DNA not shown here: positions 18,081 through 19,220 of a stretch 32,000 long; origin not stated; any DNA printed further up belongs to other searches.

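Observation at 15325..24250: Eight tightly coupled genes join an EII-less PTS (EI+HPr) to ThiL, an atypical dikinase, a Cys-phosphatase fusion, a sigma54 response regulator and a YkgJ protein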

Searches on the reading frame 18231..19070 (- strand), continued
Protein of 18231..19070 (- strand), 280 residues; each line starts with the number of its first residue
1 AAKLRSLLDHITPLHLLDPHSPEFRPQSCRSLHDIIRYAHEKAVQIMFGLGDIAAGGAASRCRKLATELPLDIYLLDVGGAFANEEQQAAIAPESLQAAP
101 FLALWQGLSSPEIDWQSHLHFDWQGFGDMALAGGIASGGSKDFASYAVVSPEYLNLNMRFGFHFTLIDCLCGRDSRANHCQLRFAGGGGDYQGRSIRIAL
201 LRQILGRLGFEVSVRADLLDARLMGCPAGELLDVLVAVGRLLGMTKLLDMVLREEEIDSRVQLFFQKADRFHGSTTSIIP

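Call 79: search_protein_families(library=ncbifam, proteins=[L089:13256-14209:+, L089:4112-6205:+, L089:7510-9477:+, L089:2329-3591:+, L085:18136-18780:+], max_evalue=0.001)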
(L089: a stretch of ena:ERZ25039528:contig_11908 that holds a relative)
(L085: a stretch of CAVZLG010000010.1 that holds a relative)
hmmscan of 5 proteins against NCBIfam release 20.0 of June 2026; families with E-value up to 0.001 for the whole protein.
L089:13256-14209:+ (318 aa): 77 families (the best 25 are shown)
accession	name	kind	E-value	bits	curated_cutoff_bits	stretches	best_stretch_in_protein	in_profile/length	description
TIGR01292.1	TRX_reduct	equivalog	2.3e-107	358.3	343.45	1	7-305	1-299/300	thioredoxin-disulfide reductase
TIGR03143.1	AhpF_homolog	hypoth_equivalog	4.8e-91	306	687.65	1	5-310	3-312/555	putative alkyl hydroperoxide reductase F subunit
TIGR03140.1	AhpF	equivalog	1.1e-76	258.5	502.9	1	4-303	210-509/515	alkyl hydroperoxide reductase subunit F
NF007614.0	PRK10262.1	equivalog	4.7e-64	216.5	644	1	7-307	7-315/321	thioredoxin-disulfide reductase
TIGR04018.1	Bthiol_YpdA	hypoth_equivalog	2.6e-22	79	339.9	2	104-284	112-292/316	YpdA family putative bacillithiol disulfide reductase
TIGR01350.1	lipoamide_DH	equivalog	1.2e-21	77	408.8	2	102-299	128-326/461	dihydrolipoyl dehydrogenase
TIGR02053.1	MerA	equivalog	1.8e-20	73.4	454.45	1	94-301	117-327/465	mercury(II) reductase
NF004776.0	PRK06116.1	equivalog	4.3e-18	65.6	480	1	92-294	119-317/450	glutathione-disulfide reductase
NF004945.0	PRK06292.2-3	equivalog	1.5e-13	50.5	494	1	83-282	111-306/457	dihydrolipoyl dehydrogenase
TIGR03385.1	CoA_CoA_reduc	equivalog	5e-13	48.6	578.8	1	109-282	107-284/439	CoA-disulfide reductase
NF004991.0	PRK06370.1-3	subfamily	6.9e-13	48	620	2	138-285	194-346/509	FAD-containing oxidoreductase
TIGR01424.1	gluta_reduc_2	equivalog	8.9e-13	47.6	606.05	1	88-295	114-316/446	glutathione-disulfide reductase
TIGR01316.1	gltA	equivalog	1.8e-12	46.8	471.75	1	146-305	272-448/449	NADPH-dependent glutamate synthase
TIGR01421.1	gluta_reduc_1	equivalog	2.8e-12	46.6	556.15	1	101-289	125-313/450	glutathione-disulfide reductase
NF004947.0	PRK06292.2-5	equivalog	1.1e-11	44.3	592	1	147-283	170-312/474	dihydrolipoyl dehydrogenase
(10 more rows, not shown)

L089:4112-6205:+ (698 aa): 26 families (the best 25 are shown)
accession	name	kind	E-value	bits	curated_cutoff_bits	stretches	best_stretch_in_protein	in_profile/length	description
NF012032.0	PRK15488.1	equivalog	3.1e-160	534.7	694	2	3-525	40-570/759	thiosulfate reductase PhsA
TIGR01591.1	Fdh-alpha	equivalog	5.1e-73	246.3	666.25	1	10-643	2-640/672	formate dehydrogenase subunit alpha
TIGR02166.1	dmsA_ynfE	subfamily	6.8e-70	236.1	777.7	2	3-499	41-575/794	DMSO/selenate family reductase complex A subunit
NF041783.2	mnquin_red_QrcB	equivalog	7.5e-55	186.3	440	1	5-649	51-655/695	menaquinone reductase molybdopterin-binding-like subunit QrcB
TIGR03479.1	DMSO_red_II_alp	subfamily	2.5e-54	184.7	984.75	4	8-243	60-304/913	molybdopterin-dependent oxidoreductase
NF047855.1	AssmNtatRedNasC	equivalog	1.6e-52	178.8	1100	2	3-292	17-309/708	assimilatory nitrate reductase catalytic subunit NasC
NF041885.1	selenate_YnfE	exception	1.9e-49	168.2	1675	2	3-326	45-404/805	selenate/tellurate reductase subunit YnfE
NF041884.1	selenate_YnfF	exception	1e-47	162.6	1650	1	2-325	41-396/798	selenate/tellurate reductase subunit YnfF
NF011566.1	PRK14990.1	exception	2.6e-47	161.3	1600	2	2-326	54-417/814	dimethylsulfoxide reductase subunit A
NF041714.1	arsenate_red_ArrA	equivalog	2.2e-42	145.2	1600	1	9-480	53-566/848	arsenate respiratory reductase molybdopterin-containing subunit ArrA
TIGR00509.1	bisC_fam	subfamily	1.7e-40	139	1017.55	2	69-325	63-342/772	molybdopterin guanine dinucleotide-containing S/N-oxide reductase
NF011682.0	PRK15102.1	equivalog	4.1e-33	114.5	909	2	69-327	112-397/829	trimethylamine-N-oxide reductase TorA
TIGR02164.1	torA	equivalog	1.2e-30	106.4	1465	2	68-327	107-393/824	trimethylamine-N-oxide reductase TorA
TIGR01553.1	formate-DH-alph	equivalog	4.3e-29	100.9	814.2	1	5-248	43-306/1009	formate dehydrogenase-N subunit alpha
NF041513.1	formate_DH_Act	exception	4.2e-27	94.3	1400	1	7-247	43-296/1067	formate dehydrogenase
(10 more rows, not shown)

L089:7510-9477:+ (656 aa): 80 families (the best 25 are shown)
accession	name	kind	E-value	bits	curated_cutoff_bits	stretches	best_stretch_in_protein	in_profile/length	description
NF009410.0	PRK12771.1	subfamily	8.7e-133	443.9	516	1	133-639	27-511/566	NAD(P)-binding protein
NF009454.0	PRK12814.1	equivalog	2.5e-130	435.8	916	1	153-639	101-572/657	putative NADPH-dependent glutamate synthase small subunit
NF009414.0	PRK12778.1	equivalog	2e-121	406.6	1103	2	154-565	337-749/752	bifunctional dihydroorotate dehydrogenase B NAD binding subunit/NADPH-dependent glutamate synthase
TIGR01316.1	gltA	equivalog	9.9e-113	377.3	471.75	2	152-565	34-449/449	NADPH-dependent glutamate synthase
TIGR03315.1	Se_ygfK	equivalog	2.1e-92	310.1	835.3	1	137-572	428-836/1012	putative selenate reductase subunit YgfK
NF010590.0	PRK13984.1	equivalog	3.6e-87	292.9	946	2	155-567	197-608/611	putative oxidoreductase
TIGR01318.1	gltD_gamma_fam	subfamily_domain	5.5e-83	279.1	482.95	1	154-564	48-464/467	glutamate synthase, small subunit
NF009413.0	PRK12775.1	equivalog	1.5e-80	271.3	1895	2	153-574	338-763/1006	putative trifunctional 2-polyprenylphenol hydroxylase/glutamate synthase subunit beta/ferritin domain-containing protein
NF009408.0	PRK12769.1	equivalog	2.3e-77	260.7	1003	1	154-565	234-651/659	formate-dependent uric acid utilization protein AegA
NF009409.0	PRK12770.1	subfamily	1.9e-71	241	343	1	246-567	12-352/360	putative glutamate synthase subunit beta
NF009415.0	PRK12779.1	equivalog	1e-69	235.5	1519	1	158-559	212-620/944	putative bifunctional glutamate synthase subunit beta/2-polyprenylphenol hydroxylase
NF009451.0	PRK12809.1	equivalog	1.2e-64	218.8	1154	1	146-557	209-626/639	formate-dependent uric acid utilization protein YgfT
TIGR01317.1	GOGAT_sm_gam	subfamily_domain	3.5e-57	194.3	447.7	1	156-567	52-480/485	glutamate synthase small subunit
NF045663.1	diclust_near_Sec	equivalog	4e-43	147.6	530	2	154-350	18-201/759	pyridine nucleotide-disulfide oxidoreductase/dicluster-binding protein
TIGR01959.1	nuoF_fam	equivalog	4.4e-18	64.9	558.65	1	24-129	303-408/410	NADH-quinone oxidoreductase subunit NuoF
TIGR01292.1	TRX_reduct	equivalog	1.1e-16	60.5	343.45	1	385-565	139-300/300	thioredoxin-disulfide reductase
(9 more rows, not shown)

L089:2329-3591:+ (421 aa): 0 families

L085:18136-18780:+ (215 aa): 0 families

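Call 95: find_encoding_contigs(protein=P0285, flank=9000, max_places=1)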
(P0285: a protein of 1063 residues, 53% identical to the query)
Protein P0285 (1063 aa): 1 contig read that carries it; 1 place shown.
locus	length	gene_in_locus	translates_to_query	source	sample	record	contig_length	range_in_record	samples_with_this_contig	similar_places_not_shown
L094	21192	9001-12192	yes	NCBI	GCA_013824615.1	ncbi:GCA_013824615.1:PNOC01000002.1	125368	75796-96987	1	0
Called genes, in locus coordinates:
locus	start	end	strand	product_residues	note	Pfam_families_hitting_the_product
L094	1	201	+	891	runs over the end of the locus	PF00989:PAS, PF08448:PAS_4, PF13426:PAS_9, PF08448:PAS_4, PF08448:PAS_4, PF13426:PAS_9, PF02518:HATPase_c, PF00072:Response_reg, +4 more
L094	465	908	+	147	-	-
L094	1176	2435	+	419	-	PF01925:TauE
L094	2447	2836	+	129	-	PF01925:TauE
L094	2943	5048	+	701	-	PF04879:Molybdop_Fe4S4 (weak), PF00384:Molybdopterin, PF01568:Molydop_binding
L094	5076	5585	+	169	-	PF12797:Fer4_2 (faint), PF12837:Fer4_6 (faint), PF13237:Fer4_10 (weak), PF13247:Fer4_11, PF12838:Fer4_7, PF13187:Fer4_9 (weak), PF00037:Fer4 (weak)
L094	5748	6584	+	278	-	PF13510:Fer2_4, PF13237:Fer4_10 (weak), PF14697:Fer4_21, PF12838:Fer4_7, PF13183:Fer4_8 (weak), PF13187:Fer4_9 (weak), PF25160:LdpA_Fe-S-bd (weak), PF00037:Fer4, +2 more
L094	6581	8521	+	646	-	PF10589:NADH_4Fe-4S, PF14691:Fer4_20, PF07992:Pyr_redox_2, PF13450:NAD_binding_8, PF00070:Pyr_redox (weak)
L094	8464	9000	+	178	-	PF01451:LMWPc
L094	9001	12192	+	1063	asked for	PF01326:PPDK_N, PF00391:PEP-utilizers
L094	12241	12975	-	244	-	PF13489:Methyltransf_23, PF13847:Methyltransf_31, PF08241:Methyltransf_11, PF08242:Methyltransf_12, PF13649:Methyltransf_25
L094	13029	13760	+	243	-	PF00005:ABC_tran, PF13304:AAA_21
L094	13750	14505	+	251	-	PF01061:ABC2_membrane, PF12698:ABC2_membrane_3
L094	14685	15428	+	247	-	-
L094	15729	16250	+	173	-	-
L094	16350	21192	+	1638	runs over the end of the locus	-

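Call 96: find_encoding_contigs(protein=P0289, flank=9000, max_places=1)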
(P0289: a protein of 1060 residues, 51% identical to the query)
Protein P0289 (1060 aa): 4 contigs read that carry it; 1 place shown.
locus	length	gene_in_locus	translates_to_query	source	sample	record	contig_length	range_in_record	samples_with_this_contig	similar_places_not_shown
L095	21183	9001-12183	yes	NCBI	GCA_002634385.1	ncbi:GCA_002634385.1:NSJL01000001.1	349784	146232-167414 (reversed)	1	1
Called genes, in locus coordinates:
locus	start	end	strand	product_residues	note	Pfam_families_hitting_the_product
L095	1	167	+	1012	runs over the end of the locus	PF00672:HAMP, PF08447:PAS_3, PF01590:GAF, PF13185:GAF_2 (weak), PF01590:GAF, PF13185:GAF_2, PF00512:HisKA, PF02518:HATPase_c, +1 more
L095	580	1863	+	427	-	PF01925:TauE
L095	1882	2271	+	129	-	PF01925:TauE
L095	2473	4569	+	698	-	PF04879:Molybdop_Fe4S4, PF00384:Molybdopterin, PF01568:Molydop_binding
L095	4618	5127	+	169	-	PF12837:Fer4_6 (faint), PF12838:Fer4_7 (weak), PF13237:Fer4_10 (weak), PF13247:Fer4_11, PF12838:Fer4_7, PF13187:Fer4_9 (weak), PF00037:Fer4 (weak), PF12797:Fer4_2 (weak), +1 more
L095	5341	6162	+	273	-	PF13510:Fer2_4, PF13187:Fer4_9 (faint), PF12838:Fer4_7, PF14697:Fer4_21, PF00037:Fer4, PF12797:Fer4_2 (weak), PF12837:Fer4_6 (weak)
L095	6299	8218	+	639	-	PF10589:NADH_4Fe-4S, PF14691:Fer4_20, PF01946:Thi4 (weak), PF07992:Pyr_redox_2, PF13738:Pyr_redox_3 (faint), PF00070:Pyr_redox (faint), PF01266:DAO (weak), PF13450:NAD_binding_8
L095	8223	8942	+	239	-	PF01451:LMWPc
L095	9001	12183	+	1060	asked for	PF01326:PPDK_N, PF00391:PEP-utilizers, PF21708:Glyco_hydro_59_C (weak)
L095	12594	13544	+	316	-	PF13379:NMT1_2, PF09084:NMT1, PF12916:DUF3834 (faint)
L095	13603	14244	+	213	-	-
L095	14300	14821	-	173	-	PF02566:OsmC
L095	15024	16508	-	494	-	PF13185:GAF_2, PF01590:GAF, PF00158:Sigma54_activat, PF14532:Sigma54_activ_2, PF07728:AAA_5, PF25601:AAA_lid_14, PF02954:HTH_8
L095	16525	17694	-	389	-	PF02776:TPP_enzyme_N (weak), PF02775:TPP_enzyme_C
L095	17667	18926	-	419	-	PF00291:PALP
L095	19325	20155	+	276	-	PF02665:Nitrate_red_gam (weak)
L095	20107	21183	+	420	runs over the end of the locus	PF13183:Fer4_8, PF02754:CCG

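Call 99: search_solved_structures(query=A1, max_evalue=10)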
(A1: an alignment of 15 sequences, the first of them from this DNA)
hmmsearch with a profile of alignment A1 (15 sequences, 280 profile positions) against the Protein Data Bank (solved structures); distinct sequences matched with E-value up to 10: 4.
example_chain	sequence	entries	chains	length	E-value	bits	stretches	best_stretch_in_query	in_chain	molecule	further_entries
2dcl_A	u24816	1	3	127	0.015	17.8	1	45-108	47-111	Hypothetical UPF0166 protein PH1503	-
2e55_A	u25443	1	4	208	1.5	11.2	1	215-262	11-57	Uracil phosphoribosyltransferase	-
7nj4_F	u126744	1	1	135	1.7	11.1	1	166-195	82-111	Nb8198 Core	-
9lsj_D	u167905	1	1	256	1.7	11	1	166-192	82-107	Diabody (CitS VH-TLR3 VL)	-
